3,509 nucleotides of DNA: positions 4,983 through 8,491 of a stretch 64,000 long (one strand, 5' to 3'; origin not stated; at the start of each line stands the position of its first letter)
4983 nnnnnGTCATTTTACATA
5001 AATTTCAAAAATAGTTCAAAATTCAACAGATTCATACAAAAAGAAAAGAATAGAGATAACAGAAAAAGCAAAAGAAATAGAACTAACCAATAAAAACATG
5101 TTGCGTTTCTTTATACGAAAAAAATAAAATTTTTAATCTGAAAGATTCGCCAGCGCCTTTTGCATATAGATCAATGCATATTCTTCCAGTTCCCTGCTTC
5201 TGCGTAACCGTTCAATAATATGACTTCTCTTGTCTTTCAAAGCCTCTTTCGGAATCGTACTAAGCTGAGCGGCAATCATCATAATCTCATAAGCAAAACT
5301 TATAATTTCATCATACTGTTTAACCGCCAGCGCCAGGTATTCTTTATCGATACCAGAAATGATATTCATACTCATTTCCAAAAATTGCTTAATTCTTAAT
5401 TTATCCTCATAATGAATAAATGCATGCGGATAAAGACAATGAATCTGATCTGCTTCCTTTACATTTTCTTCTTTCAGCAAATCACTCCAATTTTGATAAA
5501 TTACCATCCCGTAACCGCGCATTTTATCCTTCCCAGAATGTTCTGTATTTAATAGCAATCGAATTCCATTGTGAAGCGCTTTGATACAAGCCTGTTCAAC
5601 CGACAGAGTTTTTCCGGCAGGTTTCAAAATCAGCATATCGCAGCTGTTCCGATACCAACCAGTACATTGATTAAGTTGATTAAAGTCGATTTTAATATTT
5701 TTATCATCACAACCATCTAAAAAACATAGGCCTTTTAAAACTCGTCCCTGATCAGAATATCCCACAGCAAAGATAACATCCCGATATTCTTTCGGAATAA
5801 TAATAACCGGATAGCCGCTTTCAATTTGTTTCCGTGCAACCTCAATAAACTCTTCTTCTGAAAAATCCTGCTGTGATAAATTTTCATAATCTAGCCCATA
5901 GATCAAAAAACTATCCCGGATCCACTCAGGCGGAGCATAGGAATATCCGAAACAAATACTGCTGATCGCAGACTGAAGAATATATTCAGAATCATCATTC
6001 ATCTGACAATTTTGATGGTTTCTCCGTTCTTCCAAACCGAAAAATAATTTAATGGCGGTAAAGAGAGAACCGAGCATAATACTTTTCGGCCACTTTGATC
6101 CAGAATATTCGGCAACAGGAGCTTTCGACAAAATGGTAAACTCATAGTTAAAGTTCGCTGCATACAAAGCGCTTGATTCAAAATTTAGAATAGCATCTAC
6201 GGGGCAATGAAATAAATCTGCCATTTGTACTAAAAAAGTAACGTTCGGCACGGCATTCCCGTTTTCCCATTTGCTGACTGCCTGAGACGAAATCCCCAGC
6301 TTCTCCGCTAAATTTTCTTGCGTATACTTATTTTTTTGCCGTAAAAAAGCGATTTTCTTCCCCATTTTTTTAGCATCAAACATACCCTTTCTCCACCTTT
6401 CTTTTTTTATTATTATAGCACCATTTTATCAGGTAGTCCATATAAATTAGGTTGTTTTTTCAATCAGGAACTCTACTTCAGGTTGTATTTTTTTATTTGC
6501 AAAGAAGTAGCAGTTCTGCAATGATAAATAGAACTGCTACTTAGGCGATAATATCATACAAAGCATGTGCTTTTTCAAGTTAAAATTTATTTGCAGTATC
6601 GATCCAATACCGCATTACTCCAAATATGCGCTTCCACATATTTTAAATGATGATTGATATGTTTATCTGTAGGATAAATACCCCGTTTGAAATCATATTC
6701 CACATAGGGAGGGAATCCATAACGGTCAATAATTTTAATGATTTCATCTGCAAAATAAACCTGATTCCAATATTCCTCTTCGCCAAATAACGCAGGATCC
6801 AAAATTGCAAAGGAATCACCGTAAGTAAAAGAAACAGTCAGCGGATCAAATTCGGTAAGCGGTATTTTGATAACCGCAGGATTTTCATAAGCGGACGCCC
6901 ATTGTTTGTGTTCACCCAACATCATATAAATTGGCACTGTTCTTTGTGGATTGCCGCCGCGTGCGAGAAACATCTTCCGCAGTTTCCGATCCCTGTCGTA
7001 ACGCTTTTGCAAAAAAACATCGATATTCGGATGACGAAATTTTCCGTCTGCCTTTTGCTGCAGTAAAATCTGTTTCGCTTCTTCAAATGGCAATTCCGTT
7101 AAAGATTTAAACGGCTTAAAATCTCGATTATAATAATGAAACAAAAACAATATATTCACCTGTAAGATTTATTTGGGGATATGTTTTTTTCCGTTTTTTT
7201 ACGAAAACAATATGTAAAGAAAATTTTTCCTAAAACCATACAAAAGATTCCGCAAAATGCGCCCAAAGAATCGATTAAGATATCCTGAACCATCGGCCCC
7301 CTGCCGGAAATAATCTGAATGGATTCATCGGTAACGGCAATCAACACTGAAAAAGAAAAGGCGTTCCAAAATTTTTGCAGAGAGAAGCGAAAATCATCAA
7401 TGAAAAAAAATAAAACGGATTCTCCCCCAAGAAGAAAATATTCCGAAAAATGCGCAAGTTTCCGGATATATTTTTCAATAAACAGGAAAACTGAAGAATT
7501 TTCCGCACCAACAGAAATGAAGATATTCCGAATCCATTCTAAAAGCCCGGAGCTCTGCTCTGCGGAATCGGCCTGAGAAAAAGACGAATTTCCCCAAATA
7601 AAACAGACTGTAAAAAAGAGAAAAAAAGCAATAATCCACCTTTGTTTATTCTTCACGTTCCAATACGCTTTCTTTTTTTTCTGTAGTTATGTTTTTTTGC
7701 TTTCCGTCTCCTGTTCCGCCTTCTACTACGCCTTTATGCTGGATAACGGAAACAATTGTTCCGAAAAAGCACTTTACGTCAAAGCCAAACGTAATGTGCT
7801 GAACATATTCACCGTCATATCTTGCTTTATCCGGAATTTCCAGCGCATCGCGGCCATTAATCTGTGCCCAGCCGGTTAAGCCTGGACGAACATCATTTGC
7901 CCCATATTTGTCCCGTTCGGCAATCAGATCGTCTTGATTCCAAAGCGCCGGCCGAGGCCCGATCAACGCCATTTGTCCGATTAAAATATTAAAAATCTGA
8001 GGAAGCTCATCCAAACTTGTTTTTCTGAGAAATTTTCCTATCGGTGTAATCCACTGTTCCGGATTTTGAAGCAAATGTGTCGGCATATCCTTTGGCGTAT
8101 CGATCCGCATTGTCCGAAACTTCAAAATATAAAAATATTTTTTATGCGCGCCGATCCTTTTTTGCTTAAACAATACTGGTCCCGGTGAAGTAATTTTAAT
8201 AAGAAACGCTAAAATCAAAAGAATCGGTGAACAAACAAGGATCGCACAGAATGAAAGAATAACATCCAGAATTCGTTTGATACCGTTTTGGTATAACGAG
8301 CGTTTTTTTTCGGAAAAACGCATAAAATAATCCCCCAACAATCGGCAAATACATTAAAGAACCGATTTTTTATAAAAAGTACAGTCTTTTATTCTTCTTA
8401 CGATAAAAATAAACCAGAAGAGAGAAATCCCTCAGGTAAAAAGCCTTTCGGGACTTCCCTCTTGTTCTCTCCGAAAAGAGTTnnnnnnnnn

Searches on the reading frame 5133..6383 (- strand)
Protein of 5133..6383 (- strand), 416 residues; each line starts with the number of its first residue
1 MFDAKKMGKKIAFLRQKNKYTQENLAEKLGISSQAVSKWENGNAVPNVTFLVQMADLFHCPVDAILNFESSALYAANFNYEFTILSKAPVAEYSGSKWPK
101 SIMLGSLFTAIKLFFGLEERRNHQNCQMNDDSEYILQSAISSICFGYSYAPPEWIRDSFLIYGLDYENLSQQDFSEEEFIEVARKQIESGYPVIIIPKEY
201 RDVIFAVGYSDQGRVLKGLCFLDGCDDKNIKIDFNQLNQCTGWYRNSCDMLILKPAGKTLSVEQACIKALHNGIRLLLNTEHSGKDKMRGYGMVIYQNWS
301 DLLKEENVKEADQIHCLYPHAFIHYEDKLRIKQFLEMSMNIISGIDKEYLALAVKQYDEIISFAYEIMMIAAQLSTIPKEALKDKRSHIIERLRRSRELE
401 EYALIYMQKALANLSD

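Call 56: search_protein_families(library=pfam, proteins=[window:5133-6383:-], max_evalue=0.0001)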
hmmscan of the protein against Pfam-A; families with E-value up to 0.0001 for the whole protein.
window:5133-6383:- (416 aa): 3 families
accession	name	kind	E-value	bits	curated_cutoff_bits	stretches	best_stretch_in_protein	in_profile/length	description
PF01381.28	HTH_3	-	1.1e-13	51.4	23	1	14-63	4-53/55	Helix-turn-helix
PF12844.13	HTH_19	-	3.5e-09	36.9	30.2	1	8-64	1-57/64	Helix-turn-helix domain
PF13560.12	HTH_31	-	2e-08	34.9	27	1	14-63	9-59/64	Helix-turn-helix domain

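Call 57: search_protein_families(library=ncbifam, proteins=[window:5133-6383:-], max_evalue=0.001)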
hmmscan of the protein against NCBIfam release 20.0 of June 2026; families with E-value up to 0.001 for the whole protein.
window:5133-6383:- (416 aa): 10 families
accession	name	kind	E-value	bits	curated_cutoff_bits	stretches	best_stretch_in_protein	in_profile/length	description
NF041951.1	phage_RstR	subfamily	1.9e-13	50.6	80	1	7-83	3-79/108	RstR family transcriptional repressor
NF052239.1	antitox_spr1629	equivalog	1.9e-08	33.8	335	1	7-60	3-56/377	spr1629 family repressor/antitoxin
NF007257.0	PRK09706.1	subfamily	1.2e-07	31.6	101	1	4-64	3-63/135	transcriptional repressor DicA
TIGR03830.1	CxxCG_CxxCG_HTH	subfamily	2.3e-07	30.6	61.8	1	6-48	65-107/127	type II TA system antitoxin MqsA family protein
NF047948.1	male_kill_WMK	equivalog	1.1e-06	28.3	300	1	5-58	161-214/300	WO male-killing family protein Wmk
TIGR03070.1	couple_hipB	subfamily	3.3e-06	26.9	71.65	1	6-57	2-53/58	type II toxin-antitoxin system Y4mF family antitoxin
NF007271.0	PRK09726.1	equivalog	3.6e-06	26.9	79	1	4-45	10-51/88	type II toxin-antitoxin system antitoxin HipB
NF003162.0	PRK04140.1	equivalog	3.3e-05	23.1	263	1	8-63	128-183/317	transcriptional regulator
NF006015.0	PRK08154.1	subfamily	0.00022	20.5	204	1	5-70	29-94/314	anaerobic benzoate catabolism transcriptional regulator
NF007408.0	PRK09943.1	equivalog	0.00031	20.4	211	1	6-63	7-64/185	HTH-type transcriptional regulator PuuR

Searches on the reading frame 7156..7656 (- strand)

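Call 56: search_protein_families(library=pfam, proteins=[window:7156-7656:-], max_evalue=0.0001)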
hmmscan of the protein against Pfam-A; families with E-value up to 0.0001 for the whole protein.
window:7156-7656:- (166 aa): 1 family
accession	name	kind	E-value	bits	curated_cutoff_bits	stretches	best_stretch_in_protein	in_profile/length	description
PF04892.17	VanZ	-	1.4e-13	52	30.1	1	10-142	2-124/126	VanZ like family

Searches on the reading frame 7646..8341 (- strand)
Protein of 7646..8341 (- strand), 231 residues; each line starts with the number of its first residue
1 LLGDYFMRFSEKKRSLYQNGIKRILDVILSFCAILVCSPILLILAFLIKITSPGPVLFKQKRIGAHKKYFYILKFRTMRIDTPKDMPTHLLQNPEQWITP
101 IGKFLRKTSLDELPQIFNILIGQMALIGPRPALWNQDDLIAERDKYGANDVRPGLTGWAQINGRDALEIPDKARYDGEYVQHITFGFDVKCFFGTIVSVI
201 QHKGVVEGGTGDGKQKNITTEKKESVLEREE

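Call 56: search_protein_families(library=pfam, proteins=[window:7646-8341:-], max_evalue=0.0001)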
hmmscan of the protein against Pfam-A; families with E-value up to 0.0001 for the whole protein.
window:7646-8341:- (231 aa): 1 family
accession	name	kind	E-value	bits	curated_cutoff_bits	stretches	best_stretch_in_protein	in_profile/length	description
PF02397.22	Bac_transf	-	5.1e-60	202.5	27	1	22-200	1-178/179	Bacterial sugar transferase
